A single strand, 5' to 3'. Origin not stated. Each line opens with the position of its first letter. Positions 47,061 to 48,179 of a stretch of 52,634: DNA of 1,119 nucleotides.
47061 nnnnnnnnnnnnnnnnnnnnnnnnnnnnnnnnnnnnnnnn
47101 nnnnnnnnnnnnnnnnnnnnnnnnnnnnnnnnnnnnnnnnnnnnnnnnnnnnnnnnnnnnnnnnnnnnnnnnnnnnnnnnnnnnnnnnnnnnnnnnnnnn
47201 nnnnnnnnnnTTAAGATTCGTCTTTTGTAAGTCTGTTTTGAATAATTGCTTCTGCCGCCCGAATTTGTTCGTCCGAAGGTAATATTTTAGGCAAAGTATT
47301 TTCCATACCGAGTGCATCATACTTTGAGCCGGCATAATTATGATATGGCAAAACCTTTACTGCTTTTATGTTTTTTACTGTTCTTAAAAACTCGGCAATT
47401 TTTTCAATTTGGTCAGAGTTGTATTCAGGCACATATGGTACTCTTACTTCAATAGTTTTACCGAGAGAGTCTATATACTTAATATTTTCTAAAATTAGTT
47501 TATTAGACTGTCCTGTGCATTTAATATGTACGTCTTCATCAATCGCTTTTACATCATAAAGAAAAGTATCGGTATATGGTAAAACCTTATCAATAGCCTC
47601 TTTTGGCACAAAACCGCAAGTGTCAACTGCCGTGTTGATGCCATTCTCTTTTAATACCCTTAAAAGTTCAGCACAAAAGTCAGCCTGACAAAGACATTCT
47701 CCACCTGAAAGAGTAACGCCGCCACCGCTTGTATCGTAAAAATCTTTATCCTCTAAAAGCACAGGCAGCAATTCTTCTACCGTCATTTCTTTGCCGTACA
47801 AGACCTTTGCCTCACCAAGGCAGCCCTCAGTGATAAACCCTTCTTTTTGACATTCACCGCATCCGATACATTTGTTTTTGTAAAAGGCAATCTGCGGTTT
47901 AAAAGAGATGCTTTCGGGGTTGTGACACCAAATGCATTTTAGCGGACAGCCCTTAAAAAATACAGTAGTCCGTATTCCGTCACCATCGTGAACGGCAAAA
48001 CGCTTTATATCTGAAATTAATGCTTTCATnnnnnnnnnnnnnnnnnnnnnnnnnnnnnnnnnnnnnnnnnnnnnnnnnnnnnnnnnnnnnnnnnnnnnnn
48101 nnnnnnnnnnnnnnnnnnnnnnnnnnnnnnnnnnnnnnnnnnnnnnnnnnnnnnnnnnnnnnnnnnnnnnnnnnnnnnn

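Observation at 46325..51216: Orphan glycyl-radical enzyme operon (GRE, activase, SMP-30 lactonase) with a divergent AraC regulator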

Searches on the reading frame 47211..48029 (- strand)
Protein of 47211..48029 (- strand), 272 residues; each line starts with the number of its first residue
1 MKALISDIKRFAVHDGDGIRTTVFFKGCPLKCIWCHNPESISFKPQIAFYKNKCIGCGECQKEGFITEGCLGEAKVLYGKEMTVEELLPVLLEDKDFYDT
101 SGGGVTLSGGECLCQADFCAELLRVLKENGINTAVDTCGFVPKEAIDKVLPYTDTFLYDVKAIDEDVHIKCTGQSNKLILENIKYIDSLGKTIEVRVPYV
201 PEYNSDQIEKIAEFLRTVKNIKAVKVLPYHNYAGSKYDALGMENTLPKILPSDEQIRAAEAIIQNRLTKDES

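Call 3: search_protein_families(library=pfam, proteins=[window:47211-48029:-])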
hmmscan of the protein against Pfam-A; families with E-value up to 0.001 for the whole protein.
window:47211-48029:- (272 aa): 2 families
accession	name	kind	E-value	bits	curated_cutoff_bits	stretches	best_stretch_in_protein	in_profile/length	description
PF04055.27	Radical_SAM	-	6.4e-21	75.7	29.5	1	23-215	2-166/166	Radical SAM superfamily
PF13353.11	Fer4_12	-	6.6e-13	49.6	22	1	15-162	2-117/137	4Fe-4S single cluster domain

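Call 4: search_protein_families(library=ncbifam, proteins=[window:47211-48029:-])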
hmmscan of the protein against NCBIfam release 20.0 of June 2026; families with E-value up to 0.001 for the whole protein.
window:47211-48029:- (272 aa): 19 families
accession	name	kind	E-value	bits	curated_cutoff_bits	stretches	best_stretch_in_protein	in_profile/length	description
TIGR02494.1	PFLE_PFLC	subfamily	1.8e-89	299.9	174.35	2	65-264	87-290/293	glycyl-radical enzyme activating protein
NF043069.1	T4HPD_activ_SAM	equivalog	6.7e-86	288.3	425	2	67-260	89-285/299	trans-4-hydroxy-L-proline dehydratase activase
NF048010.1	SfplDhtActHpsHDes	equivalog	1.2e-76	257.4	430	2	60-255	90-290/298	(2S)-3-sulfopropanediol dehydratase activating enzyme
NF033719.1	ind_deCO2_activ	equivalog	5.7e-69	232.7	425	2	67-266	96-296/302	indoleacetate decarboxylase activase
TIGR04395.1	cutC_activ_rSAM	equivalog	7.8e-68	229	360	2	68-247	96-280/309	choline TMA-lyase-activating enzyme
NF048008.1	SfplDhtActHpfHKleb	equivalog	3.5e-63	213.7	500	2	67-249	92-278/308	(2S)-3-sulfopropanediol dehydratase activating enzyme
NF007483.0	PRK10076.1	equivalog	2.1e-59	201.1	326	1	2-259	21-277/292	[formate-C-acetyltransferase]-activating enzyme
NF033717.2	HPDL_rSAM_activ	equivalog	9.6e-58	195.9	420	2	57-246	88-278/311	4-hydroxyphenylacetate decarboxylase activase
TIGR04003.1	rSAM_BssD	equivalog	1.6e-57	195.1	496.45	2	60-245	86-275/314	[benzylsuccinate synthase]-activating enzyme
TIGR02493.1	PFLA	equivalog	4.4e-54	183.3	231.75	2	79-264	43-233/235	pyruvate formate-lyase-activating protein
NF008356.0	PRK11145.1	equivalog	5.5e-49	166.7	375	2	78-264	47-238/246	pyruvate formate lyase 1-activating protein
TIGR04041.1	activase_YjjW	hypoth_equivalog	4.2e-45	154.3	250.2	2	46-236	64-244/276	YjjW family glycine radical enzyme activase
TIGR02495.1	NrdG2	equivalog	2e-19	69.7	131.15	2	80-219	45-184/193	anaerobic ribonucleoside-triphosphate reductase activating protein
TIGR02491.1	NrdG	equivalog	1.1e-10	41.7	126.1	1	5-49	2-46/154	anaerobic ribonucleoside-triphosphate reductase activating protein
TIGR04349.1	rSAM_QueE_gams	hypoth_equivalog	1.1e-06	28.4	300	0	103-148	63-107/210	7-carboxy-7-deazaguanine synthase QueE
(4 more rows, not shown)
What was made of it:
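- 47211..48029 (-): GRE-activating radical-SAM enzyme, translationally coupled by an ATGA overlap; CX3CX2C at 47925..47948; shortened ferredoxin-like insert. TIGR02494 scores 300 bits against a cut-off of 174 (call 4).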
